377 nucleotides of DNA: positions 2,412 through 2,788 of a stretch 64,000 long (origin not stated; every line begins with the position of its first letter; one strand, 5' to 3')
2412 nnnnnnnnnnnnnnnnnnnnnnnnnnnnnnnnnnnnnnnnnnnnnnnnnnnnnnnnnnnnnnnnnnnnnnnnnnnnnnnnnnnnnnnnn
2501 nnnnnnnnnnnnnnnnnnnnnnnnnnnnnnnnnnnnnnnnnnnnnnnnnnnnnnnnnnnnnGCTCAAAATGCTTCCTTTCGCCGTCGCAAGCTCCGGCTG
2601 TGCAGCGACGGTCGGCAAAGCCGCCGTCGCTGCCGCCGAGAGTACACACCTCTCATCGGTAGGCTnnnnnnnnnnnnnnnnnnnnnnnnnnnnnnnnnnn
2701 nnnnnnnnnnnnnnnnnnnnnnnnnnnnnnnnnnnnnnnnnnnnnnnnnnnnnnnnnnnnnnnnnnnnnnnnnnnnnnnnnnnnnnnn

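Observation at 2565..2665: Copy A of the three-box element ties an uncharacterised Cys-rich gene to the Paf genes and corrects its start codon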

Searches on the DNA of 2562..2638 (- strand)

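Call 72: build_rna_model(alignment_id=A2, structure=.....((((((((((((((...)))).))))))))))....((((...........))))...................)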
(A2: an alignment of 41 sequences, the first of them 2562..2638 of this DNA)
Model R1 built from alignment A2 (41 sequences, 79 columns); structure: as given.
model positions 77; base pairs 18; branch points 1; effective number of sequences 2.32; information 0.735 bits per position. Calibrated on 0.2 Mb of random sequence (short: E-values are rough).
structure used (alignment columns):
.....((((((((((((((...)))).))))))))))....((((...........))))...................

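Call 73: search_with_rna_model(model_id=R1, source=window, filters=off, max_evalue=1)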
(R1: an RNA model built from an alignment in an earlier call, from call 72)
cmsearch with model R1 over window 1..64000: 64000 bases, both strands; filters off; matches with E-value up to 1: 14.
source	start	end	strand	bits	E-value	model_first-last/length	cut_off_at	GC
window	2562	2638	-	86.8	2.6e-15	1-77/77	no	0.68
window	41098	41175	+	85.9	3.9e-15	1-77/77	no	0.71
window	38537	38613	+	85.9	4e-15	1-77/77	no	0.68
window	31562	31638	+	74.5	6.3e-13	1-77/77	no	0.69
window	41074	41139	-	20.4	0.017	1-77/77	no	0.73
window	2597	2653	+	19.5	0.026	1-77/77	no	0.68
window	20126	20193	+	13.9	0.32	1-77/77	no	0.62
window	48121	48200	-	13.1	0.44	1-77/77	no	0.73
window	10781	10866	+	12.5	0.58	1-77/77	no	0.7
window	7565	7639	-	12.4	0.62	1-77/77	no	0.73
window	48725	48808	-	12.3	0.65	1-77/77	no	0.74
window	54325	54385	-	12.1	0.71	1-77/77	no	0.64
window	63580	63657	-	11.6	0.86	1-77/77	no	0.69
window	29217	29285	-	11.4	0.94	1-77/77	no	0.68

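Call 74: search_with_rna_model(model_id=R1, sources=[L001, L002, L003, L120, L121, L122, L123, L124, L125, L126, L127, L128, L129, L130, L131, L132, L133, L134, L135, L136, L137, L138, L139, L140, L141, L142, L143, L144, L145, L146, L147, L148, L149, L150, L151, L152, L153, L154, L155, L156, L157, L158, L159, L160, L161, L162, L163, L164, L165, L166, L167, L168, L169, L170, L171, L172, L173, L174, L175, L176, L177, L178, L179, L180, L181, L182, L183, L184, L185, L186, L187, L188, L189, L190, L191, L192, L193, L194, L195, L196, L197, L198, L199], max_evalue=0.1)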
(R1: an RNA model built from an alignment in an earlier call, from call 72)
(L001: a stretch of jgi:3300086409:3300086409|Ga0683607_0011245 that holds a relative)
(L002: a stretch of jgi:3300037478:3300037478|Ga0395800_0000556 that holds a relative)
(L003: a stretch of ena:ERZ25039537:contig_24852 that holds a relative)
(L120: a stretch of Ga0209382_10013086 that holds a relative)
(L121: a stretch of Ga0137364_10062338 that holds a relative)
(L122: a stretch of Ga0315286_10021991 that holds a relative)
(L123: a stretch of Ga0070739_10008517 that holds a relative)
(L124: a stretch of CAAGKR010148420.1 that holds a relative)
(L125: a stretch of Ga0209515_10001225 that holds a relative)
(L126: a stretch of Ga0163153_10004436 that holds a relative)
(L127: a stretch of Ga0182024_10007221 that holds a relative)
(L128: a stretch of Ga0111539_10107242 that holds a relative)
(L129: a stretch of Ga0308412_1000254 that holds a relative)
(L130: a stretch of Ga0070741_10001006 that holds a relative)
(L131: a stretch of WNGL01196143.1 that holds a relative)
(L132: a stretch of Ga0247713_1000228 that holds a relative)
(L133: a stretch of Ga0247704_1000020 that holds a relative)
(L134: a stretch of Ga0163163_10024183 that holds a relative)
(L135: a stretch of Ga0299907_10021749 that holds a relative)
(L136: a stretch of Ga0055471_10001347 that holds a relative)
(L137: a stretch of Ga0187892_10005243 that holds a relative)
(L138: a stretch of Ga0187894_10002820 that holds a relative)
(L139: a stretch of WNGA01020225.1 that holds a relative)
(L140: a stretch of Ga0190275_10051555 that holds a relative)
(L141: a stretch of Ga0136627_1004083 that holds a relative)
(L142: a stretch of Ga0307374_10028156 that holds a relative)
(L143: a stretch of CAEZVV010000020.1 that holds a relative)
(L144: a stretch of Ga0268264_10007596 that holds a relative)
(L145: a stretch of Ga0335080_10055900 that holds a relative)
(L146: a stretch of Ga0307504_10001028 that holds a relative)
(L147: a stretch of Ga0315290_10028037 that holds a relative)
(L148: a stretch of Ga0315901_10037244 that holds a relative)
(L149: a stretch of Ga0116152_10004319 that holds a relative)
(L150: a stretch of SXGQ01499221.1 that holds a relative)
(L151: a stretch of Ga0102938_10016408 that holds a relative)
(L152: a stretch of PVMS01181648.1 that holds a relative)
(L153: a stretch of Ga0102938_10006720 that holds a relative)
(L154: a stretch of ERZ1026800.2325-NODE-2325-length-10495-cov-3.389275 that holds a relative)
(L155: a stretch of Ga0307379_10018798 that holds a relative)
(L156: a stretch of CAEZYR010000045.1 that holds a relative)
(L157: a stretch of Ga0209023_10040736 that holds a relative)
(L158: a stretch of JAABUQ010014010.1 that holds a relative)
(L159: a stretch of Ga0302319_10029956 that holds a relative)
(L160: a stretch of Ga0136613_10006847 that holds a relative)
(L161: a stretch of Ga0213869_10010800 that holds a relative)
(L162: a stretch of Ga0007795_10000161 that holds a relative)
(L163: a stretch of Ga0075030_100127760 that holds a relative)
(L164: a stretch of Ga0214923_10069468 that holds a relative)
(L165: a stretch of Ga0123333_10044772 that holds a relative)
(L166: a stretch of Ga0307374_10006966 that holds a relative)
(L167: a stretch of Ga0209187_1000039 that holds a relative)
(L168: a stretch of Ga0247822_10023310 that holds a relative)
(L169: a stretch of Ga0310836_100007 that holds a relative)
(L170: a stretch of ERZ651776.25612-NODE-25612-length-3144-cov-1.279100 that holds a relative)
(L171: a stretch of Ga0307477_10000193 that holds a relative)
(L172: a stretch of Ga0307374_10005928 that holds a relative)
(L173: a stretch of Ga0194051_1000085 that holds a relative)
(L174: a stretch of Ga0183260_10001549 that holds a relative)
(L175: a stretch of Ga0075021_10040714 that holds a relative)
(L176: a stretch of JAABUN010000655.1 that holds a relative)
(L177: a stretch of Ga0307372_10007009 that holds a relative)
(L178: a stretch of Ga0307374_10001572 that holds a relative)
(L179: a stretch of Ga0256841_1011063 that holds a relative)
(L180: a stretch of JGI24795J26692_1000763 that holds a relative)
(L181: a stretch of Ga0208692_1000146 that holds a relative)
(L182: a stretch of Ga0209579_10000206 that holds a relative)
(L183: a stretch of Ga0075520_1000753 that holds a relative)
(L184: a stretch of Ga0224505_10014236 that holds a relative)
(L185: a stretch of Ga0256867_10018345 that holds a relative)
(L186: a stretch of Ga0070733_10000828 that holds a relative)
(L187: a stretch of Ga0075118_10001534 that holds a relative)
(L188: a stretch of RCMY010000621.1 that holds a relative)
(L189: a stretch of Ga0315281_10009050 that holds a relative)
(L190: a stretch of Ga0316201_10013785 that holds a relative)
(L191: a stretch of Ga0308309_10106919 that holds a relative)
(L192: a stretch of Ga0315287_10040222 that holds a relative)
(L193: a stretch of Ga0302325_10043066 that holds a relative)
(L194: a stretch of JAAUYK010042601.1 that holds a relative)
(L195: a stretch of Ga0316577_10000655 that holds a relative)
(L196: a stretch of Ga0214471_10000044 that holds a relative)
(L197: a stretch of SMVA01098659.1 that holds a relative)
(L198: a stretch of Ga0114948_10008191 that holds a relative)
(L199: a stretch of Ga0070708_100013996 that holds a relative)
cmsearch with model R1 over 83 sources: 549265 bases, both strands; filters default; matches with E-value up to 0.1: 1.
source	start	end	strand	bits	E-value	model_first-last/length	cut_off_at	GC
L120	2535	2611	-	83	1.2e-13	1-77/77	no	0.69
